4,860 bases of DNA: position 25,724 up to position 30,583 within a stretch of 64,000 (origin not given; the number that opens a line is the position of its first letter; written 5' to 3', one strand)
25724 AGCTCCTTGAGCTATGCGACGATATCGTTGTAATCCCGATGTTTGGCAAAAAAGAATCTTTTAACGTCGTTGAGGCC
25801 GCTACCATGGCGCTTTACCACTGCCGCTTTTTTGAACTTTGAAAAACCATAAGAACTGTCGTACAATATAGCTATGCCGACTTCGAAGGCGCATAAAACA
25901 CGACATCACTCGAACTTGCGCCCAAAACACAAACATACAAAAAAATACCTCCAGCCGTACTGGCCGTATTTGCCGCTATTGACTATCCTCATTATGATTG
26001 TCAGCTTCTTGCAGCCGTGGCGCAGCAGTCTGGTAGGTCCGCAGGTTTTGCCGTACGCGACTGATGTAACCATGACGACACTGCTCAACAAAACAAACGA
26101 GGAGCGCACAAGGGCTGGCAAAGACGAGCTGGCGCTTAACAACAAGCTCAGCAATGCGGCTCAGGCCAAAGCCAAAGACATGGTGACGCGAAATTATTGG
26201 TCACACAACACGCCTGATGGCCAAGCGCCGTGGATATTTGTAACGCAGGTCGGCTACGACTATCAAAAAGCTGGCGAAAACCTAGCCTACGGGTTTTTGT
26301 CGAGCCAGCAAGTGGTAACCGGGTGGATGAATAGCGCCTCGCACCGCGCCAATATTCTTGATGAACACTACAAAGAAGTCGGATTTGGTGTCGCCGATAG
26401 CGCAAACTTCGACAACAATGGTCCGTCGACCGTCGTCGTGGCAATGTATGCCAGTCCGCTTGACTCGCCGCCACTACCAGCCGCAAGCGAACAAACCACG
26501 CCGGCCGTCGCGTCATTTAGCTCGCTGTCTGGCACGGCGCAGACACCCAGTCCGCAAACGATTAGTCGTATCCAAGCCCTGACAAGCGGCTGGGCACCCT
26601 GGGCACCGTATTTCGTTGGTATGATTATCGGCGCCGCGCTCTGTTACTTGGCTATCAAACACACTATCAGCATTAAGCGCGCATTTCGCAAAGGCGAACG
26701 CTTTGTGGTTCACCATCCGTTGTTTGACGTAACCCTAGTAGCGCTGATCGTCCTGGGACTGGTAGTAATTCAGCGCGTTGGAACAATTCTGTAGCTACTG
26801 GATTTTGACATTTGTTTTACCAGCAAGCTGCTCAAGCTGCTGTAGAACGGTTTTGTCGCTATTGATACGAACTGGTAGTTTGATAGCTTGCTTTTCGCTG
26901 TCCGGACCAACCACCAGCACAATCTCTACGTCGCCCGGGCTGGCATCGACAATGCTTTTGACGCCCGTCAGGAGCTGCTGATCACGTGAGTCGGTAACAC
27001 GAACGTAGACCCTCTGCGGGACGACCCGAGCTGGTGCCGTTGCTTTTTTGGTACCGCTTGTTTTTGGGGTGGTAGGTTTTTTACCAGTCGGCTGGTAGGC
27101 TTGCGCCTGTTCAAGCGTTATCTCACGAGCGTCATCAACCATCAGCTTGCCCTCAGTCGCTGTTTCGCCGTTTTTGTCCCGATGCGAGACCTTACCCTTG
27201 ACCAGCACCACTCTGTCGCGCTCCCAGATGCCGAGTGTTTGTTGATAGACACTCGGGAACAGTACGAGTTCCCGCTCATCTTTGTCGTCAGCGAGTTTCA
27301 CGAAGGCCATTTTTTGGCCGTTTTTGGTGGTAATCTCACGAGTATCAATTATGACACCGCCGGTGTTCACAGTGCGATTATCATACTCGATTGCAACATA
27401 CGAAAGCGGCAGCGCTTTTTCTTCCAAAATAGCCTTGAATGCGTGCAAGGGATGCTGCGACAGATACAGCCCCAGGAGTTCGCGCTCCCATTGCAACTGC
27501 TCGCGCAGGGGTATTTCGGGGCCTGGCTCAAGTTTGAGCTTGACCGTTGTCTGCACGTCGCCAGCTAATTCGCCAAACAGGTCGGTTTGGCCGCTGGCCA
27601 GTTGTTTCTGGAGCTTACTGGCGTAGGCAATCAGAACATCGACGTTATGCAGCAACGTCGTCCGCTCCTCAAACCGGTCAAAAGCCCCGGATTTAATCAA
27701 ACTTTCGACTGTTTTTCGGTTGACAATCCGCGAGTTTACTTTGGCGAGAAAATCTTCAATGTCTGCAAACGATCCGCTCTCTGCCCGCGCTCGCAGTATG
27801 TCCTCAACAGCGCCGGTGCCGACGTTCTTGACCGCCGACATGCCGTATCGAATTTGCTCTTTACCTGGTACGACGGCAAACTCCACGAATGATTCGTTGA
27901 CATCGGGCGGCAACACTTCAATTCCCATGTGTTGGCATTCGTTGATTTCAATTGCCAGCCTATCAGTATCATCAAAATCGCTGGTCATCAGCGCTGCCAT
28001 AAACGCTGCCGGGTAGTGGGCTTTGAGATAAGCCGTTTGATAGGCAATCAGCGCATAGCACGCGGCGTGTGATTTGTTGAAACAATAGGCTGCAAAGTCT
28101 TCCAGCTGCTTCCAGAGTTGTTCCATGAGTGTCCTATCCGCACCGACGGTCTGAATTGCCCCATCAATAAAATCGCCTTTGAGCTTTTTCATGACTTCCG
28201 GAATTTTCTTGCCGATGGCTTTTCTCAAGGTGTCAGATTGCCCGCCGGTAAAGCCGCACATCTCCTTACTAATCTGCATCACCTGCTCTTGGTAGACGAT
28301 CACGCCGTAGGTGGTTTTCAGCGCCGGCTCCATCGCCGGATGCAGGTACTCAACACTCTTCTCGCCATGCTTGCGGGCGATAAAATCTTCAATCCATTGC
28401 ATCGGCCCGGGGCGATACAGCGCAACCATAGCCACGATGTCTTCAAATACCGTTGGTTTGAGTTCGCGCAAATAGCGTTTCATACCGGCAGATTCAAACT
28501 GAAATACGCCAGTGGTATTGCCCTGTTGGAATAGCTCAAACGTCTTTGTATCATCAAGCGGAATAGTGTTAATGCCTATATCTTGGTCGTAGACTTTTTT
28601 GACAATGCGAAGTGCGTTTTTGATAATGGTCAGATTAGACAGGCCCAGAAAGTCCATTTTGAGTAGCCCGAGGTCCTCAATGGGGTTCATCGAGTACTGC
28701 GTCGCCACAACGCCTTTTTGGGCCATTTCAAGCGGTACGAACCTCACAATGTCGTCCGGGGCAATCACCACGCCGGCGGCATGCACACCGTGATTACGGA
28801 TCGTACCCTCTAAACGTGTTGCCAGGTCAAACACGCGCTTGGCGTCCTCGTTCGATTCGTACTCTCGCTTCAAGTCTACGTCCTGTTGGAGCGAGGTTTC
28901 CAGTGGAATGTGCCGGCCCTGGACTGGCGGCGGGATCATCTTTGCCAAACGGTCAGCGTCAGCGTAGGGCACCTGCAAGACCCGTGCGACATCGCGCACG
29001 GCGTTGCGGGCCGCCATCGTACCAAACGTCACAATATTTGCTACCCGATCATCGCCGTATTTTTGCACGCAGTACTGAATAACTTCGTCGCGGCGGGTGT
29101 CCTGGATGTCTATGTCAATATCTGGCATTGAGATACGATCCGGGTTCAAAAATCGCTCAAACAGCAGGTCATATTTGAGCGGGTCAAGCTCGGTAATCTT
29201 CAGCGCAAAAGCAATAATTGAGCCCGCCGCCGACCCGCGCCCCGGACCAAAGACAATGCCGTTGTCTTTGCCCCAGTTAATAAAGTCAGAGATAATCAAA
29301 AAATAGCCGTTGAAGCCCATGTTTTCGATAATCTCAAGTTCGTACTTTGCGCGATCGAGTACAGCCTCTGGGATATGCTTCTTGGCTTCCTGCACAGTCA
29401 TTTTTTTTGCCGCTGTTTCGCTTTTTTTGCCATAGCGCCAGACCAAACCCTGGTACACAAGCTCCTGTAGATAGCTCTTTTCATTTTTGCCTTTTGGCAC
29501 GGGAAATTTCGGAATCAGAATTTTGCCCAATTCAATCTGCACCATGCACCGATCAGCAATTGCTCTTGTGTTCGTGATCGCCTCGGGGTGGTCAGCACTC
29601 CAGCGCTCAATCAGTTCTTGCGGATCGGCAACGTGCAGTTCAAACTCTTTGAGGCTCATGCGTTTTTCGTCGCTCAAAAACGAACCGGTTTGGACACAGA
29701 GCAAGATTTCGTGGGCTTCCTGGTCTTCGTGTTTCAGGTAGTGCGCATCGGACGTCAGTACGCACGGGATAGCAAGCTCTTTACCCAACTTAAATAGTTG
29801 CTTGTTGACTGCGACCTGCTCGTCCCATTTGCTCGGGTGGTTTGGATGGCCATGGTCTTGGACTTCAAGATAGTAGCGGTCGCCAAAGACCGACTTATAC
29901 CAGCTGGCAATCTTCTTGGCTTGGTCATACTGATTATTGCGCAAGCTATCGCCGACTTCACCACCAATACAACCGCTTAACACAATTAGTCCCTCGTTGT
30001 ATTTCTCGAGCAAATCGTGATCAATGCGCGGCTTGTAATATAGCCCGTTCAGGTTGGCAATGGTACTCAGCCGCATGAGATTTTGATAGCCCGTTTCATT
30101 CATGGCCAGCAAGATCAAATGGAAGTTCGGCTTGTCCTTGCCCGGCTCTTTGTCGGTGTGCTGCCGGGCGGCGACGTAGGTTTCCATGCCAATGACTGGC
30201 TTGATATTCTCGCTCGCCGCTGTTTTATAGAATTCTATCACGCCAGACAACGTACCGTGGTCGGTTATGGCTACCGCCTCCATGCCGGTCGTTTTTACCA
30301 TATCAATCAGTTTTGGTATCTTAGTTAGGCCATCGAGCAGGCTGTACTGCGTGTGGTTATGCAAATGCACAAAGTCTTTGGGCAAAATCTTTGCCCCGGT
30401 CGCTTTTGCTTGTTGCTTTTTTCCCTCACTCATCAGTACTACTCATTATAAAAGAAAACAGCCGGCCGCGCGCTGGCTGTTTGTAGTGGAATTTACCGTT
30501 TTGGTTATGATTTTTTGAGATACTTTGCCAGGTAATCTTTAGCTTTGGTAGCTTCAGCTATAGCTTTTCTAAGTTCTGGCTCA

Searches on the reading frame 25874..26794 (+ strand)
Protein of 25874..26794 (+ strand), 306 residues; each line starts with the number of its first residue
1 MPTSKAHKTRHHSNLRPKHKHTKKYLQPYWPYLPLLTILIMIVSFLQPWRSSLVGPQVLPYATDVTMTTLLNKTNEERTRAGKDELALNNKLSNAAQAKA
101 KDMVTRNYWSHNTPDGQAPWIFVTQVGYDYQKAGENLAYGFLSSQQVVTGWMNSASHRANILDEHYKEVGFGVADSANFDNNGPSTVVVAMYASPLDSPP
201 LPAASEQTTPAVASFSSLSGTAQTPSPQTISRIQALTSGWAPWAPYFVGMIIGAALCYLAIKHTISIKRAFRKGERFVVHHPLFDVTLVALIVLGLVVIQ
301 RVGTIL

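Call 13: search_protein_families(library=pfam, proteins=[window:25874-26794:+], max_evalue=0.00001)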
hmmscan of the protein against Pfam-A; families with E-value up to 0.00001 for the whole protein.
window:25874-26794:+ (306 aa): 1 family
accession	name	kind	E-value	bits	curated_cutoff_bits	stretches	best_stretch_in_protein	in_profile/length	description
PF00188.32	CAP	-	4.3e-21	76.4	21.1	1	71-191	1-116/117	Cysteine-rich secretory protein family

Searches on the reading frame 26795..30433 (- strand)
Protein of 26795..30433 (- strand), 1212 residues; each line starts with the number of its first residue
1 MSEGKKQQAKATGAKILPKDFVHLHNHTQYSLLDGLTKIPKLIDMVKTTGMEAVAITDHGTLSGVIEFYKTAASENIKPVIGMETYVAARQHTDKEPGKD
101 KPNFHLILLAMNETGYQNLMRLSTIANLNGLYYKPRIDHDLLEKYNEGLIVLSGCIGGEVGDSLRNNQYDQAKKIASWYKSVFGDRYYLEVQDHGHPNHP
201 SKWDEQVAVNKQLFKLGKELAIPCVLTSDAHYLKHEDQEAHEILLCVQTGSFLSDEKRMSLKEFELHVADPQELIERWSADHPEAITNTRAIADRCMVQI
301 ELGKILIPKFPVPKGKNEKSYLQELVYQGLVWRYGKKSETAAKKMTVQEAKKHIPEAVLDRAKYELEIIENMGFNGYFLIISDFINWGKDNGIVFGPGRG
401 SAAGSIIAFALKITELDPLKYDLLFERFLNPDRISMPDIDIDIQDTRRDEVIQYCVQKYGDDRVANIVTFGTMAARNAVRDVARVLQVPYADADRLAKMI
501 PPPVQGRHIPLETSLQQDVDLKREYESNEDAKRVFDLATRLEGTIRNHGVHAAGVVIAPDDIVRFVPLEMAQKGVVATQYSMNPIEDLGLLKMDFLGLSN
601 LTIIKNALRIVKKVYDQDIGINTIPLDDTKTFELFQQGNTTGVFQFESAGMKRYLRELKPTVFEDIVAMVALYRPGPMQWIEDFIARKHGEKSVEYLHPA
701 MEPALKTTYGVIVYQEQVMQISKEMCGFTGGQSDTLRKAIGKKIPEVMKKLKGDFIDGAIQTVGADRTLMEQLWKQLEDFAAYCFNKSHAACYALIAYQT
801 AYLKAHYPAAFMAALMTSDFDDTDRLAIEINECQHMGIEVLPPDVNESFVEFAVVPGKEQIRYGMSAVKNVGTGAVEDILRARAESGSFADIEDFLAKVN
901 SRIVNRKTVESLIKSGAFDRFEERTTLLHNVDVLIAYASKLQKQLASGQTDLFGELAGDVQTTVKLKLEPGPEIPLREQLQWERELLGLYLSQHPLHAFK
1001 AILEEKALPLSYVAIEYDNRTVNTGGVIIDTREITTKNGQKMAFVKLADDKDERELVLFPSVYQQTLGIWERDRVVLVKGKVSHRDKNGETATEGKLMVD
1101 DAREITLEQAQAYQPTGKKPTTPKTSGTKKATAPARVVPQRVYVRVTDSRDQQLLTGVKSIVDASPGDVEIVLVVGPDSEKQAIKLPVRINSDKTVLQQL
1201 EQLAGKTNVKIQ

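Call 22: search_protein_families(library=pfam, proteins=[window:26795-30433:-], max_evalue=0.000001)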
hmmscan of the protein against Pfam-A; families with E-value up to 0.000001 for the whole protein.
window:26795-30433:- (1212 aa): 5 families
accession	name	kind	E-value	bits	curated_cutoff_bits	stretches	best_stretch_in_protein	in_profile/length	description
PF07733.18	DNA_pol3_alpha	-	4.8e-99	331.6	23.9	1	321-597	2-260/260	Bacterial DNA polymerase III alpha NTPase domain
PF17657.6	DNA_pol3_finger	-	2e-64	216.4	22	1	600-761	1-164/166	Bacterial DNA polymerase III alpha subunit finger domain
PF02811.25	PHP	-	4.8e-55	186.8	26.4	1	23-194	1-164/164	PHP domain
PF14579.12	HHH_6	-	3.3e-28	98.2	25.6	1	837-924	1-87/90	Helix-hairpin-helix motif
PF01336.31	tRNA_anti-codon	-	1.8e-07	31.4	27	1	1025-1100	4-70/75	OB-fold nucleic acid binding domain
